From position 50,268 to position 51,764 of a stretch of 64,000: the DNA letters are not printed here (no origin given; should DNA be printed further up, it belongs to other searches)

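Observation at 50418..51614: ArnT/PMT-like GT-C membrane glycosyltransferase inserted between acsB and acsC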

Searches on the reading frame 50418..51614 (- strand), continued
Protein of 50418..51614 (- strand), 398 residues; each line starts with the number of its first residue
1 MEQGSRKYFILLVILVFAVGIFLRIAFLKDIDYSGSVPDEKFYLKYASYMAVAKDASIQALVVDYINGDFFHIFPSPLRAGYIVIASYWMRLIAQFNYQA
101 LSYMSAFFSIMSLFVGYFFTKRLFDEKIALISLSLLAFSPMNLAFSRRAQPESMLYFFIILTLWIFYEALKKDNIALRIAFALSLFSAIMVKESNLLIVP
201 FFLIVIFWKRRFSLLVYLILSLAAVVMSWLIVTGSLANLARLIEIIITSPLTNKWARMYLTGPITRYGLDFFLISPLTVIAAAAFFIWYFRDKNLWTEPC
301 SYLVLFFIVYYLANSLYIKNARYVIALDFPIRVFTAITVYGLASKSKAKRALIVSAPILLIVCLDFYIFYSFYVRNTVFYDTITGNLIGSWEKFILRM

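Call 37: fold_search(model_id=the predicted structure, library=pdb)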
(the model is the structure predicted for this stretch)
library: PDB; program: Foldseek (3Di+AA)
matches with E <= 10: 303; with E <= 0.001: 26
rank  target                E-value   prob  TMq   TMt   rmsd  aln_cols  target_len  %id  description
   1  8age_A                2.0e-06  1.00  0.65  0.42  10.1       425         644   13  Structure of yeast oligosaccharylransferase complex with acceptor peptide bound (released 2022-12-07)
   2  3wak                  2.2e-06  1.00  0.65  0.33   7.8       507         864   13  Crystal structure of the Archaeoglobus fulgidus oligosaccharyltransferase (O29867_ARCFU) in the apo form (released 2013-10-30)
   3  7oci_F                2.8e-06  1.00  0.62  0.41  10.1       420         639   13  Cryo-EM structure of yeast Ost6p containing oligosaccharyltransferase complex (released 2022-02-16)
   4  8agb_A                4.3e-06  1.00  0.62  0.41  11.0       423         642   14  Structure of yeast oligosaccharylransferase complex with lipid-linked oligosaccharide bound (released 2022-12-07)
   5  6ezn_F                4.3e-06  1.00  0.61  0.40  11.0       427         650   14  Cryo-EM structure of the yeast oligosaccharyltransferase (OST) complex (released 2018-01-17)
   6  8b6l_I                8.8e-06  1.00  0.62  0.39  11.9       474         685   12  Subtomogram average of the human Sec61-TRAP-OSTA-translocon (released 2022-12-07)
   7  6s7o_A                9.2e-06  1.00  0.61  0.39   7.4       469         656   13  Cryo-EM structure of human oligosaccharyltransferase complex OST-A (released 2019-12-18)
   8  5gmy_A                9.2e-06  1.00  0.59  0.30  11.4       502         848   11  Crystal structure of the Archaeoglobus fulgidus oligosaccharyltransferase (O29867_ARCFU) tethered with an acceptor pep (released 2017-02-01)
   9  9n9j_I                1.0e-05  1.00  0.59  0.36  12.3       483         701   13  Structure of a GRP94 folding intermediate engaged with a CCDC134- and FKBP11-bound secretory translocon (released 2025-11-19)
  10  7e9s_A                1.3e-05  1.00  0.58  0.29  11.9       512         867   13  Archaeal oligosaccharyltransferase AglB from Archaeoglobus fulgidus in complex with an inhibitory peptide and a dolich (released 2021-09-08)
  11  8agc_A                1.4e-05  1.00  0.57  0.35  16.1       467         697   14  Structure of yeast oligosaccharylransferase complex with lipid-linked oligosaccharide and non-acceptor peptide bound (released 2022-12-07)
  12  6ftg_5                1.5e-05  1.00  0.61  0.40  11.9       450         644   12  Subtomogram average of OST-containing ribosome-translocon complexes from canine rough microsomal membranes (released 2018-03-21)
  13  3waj                  1.6e-05  1.00  0.56  0.30  10.6       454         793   13  Crystal structure of the Archaeoglobus fulgidus oligosaccharyltransferase (O29867_ARCFU) complex with Zn and sulfate (released 2013-10-30)
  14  8pn9_A                1.7e-05  1.00  0.60  0.39  12.6       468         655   11  Structure of human oligosaccharyltransferase OST-A complex bound to NGI-1 (released 2024-05-08)
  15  6s7t_A                1.8e-05  1.00  0.64  0.38   9.5       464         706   12  Cryo-EM structure of human oligosaccharyltransferase complex OST-B (released 2019-12-18)
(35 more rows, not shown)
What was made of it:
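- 50418..51614 (-): Gene for a 398-aa minimal GT-C (PMT_2-type) membrane glycosyltransferase. All 26 Foldseek PDB matches at E<=0.001 are GT-C enzymes (call 37).
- On GT-C superfamily, PMT_2 type (Pfam PF13231): All 26 PDB matches at E<=0.001 are GT-C enzymes, with TM-score 0.52-0.65 (call 37).
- Closest known: ArnT. Same: GT-C fold (Foldseek E 4e-5 to 6e-5, TM-score 0.52-0.55 on the query, call 37).
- Closest known: ArnT. Different: 398 aa against the 537-541 residues of the matched ArnT chains (call 37).
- Closest known: Protein O-mannosyltransferases: PMT. Same: Fold match to Pmt4 (E 1.4e-4, TM-score 0.64) (call 37).
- Closest known: STT3/AglB/PglB oligosaccharyltransferases. Same: Best structural matches for the membrane core (E 2e-6, TM-score 0.65 on the query) (call 37).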

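Call 48: search_protein_representatives(protein=window:50418-51614:-)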
Query: 398 residues. Proteins with E-value up to 0.001 (for the whole library): 892; up to 1e-10: 398; up to 1e-30: 46. The best 150 are listed.
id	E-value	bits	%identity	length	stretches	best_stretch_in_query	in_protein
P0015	1.1e-80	288.5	44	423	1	11-394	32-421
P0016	4.1e-69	250.3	39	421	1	8-394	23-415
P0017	4.4e-66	240.4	45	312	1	93-395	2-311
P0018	8.3e-65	236.2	37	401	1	10-392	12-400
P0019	4.7e-62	227.1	37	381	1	14-393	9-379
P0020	3.3e-46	175.0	36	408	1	10-383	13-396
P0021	2.5e-45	172.1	34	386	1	17-390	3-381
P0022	1.0e-44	170.1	32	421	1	8-385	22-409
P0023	1.7e-44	169.3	34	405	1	13-379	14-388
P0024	1.3e-42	163.1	34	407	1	9-384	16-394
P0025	2.7e-42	162.1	36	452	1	8-385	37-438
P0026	5.5e-42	161.1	34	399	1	3-392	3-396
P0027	3.1e-40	155.3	34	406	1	10-387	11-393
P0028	8.4e-40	153.9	33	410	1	16-386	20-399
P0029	1.7e-39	152.9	33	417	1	9-384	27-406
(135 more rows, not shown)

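Call 55: find_related_loci(query=A2, collection=metagenome_contigs, flank=4000)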
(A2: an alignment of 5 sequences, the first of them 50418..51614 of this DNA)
Query A2 (398 aa) in metagenome_contigs; peptide patterns used: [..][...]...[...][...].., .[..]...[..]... (x = any residue, [..] = any of these).
407 stretches matched a pattern; 1 encode a relative of the query (tblastn E <= 1e-3); 1 distinct loci.
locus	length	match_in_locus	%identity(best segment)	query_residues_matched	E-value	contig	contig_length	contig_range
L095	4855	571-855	31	115-211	2e-8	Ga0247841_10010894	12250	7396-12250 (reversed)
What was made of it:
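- Tried and rejected: It returned only one weak partial hit, L095 (31% identity over 97 residues), which was not pursued (call 55).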

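Call 59: search_solved_structures(query=A1, max_evalue=1, show_alignments=3)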
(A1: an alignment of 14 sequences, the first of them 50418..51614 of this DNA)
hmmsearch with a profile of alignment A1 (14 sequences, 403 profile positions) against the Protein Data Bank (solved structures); distinct sequences matched with E-value up to 1: 0.

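Call 61: search_solved_structures(query=A3, max_evalue=10, show_alignments=3)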
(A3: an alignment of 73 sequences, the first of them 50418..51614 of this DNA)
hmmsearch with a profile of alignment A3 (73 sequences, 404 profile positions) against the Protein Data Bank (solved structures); distinct sequences matched with E-value up to 10: 0.

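Call 62: search_protein_families(library=pfam, alignment_id=A3, max_evalue=0.001)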
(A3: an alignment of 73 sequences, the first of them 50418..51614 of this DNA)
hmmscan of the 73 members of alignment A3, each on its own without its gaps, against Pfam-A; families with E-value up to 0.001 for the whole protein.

A. member 1, window:50418-51614:- (398 aa): 2 families
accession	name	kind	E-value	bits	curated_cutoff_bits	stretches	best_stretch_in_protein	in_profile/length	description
PF13231.12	PMT_2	-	6e-10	40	26.1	1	86-228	10-155/160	Dolichyl-phosphate-mannose-protein mannosyltransferase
PF02366.24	PMT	-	0.00011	22.3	22.7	1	22-225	12-214/245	Dolichyl-phosphate-mannose-protein mannosyltransferase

B. families by the number of members that match (of 73 scanned): 16 families
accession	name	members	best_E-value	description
PF13231.12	PMT_2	73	5.9e-18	Dolichyl-phosphate-mannose-protein mannosyltransferase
PF02366.24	PMT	23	1.6e-08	Dolichyl-phosphate-mannose-protein mannosyltransferase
PF00515.34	TPR_1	9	5.7e-15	Tetratricopeptide repeat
PF07719.23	TPR_2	8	6.6e-14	Tetratricopeptide repeat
PF13414.12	TPR_11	8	7.7e-10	TPR repeat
PF13181.12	TPR_8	6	1.5e-12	Tetratricopeptide repeat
PF13431.12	TPR_17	6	1.3e-08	Tetratricopeptide repeat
PF03901.23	Glyco_transf_22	6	1.6e-05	Alg9-like mannosyltransferase family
PF14559.12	TPR_19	5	6.8e-05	Tetratricopeptide repeat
PF13432.12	TPR_16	4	1.3e-08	Tetratricopeptide repeat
PF13424.12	TPR_12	4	4.5e-08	Tetratricopeptide repeat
PF13428.12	TPR_14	4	1.2e-06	Tetratricopeptide repeat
PF13374.12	TPR_10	2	9.6e-06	Tetratricopeptide repeat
PF12895.13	ANAPC3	2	0.00016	Anaphase-promoting complex, cyclosome, subunit 3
PF13371.12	TPR_9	1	2.8e-07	Tetratricopeptide repeat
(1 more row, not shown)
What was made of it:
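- On GT-C superfamily, PMT_2 type (Pfam PF13231): All 73 relatives also match (call 62).
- On GT39 protein O-mannosyltransferase (PMT, PF02366): 23 of 73 relatives match at E<=0.001 (call 62).
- On TMTC-like PMT_2 + TPR transferases: TPR repeats are present in 9 of 73 relatives (call 62).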

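Call 71: search_dna_similar(query=window:50418-51614:-, collection=plasmids, mode=protein, max_evalue=0.001, max_rows=10)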
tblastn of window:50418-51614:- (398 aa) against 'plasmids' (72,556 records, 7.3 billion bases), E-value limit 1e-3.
No match.

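Call 72: search_dna_similar(query=window:50418-51614:-, collection=phages, mode=protein, max_evalue=0.001, max_rows=10)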
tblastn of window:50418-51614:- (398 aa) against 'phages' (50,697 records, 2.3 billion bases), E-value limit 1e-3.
No match.
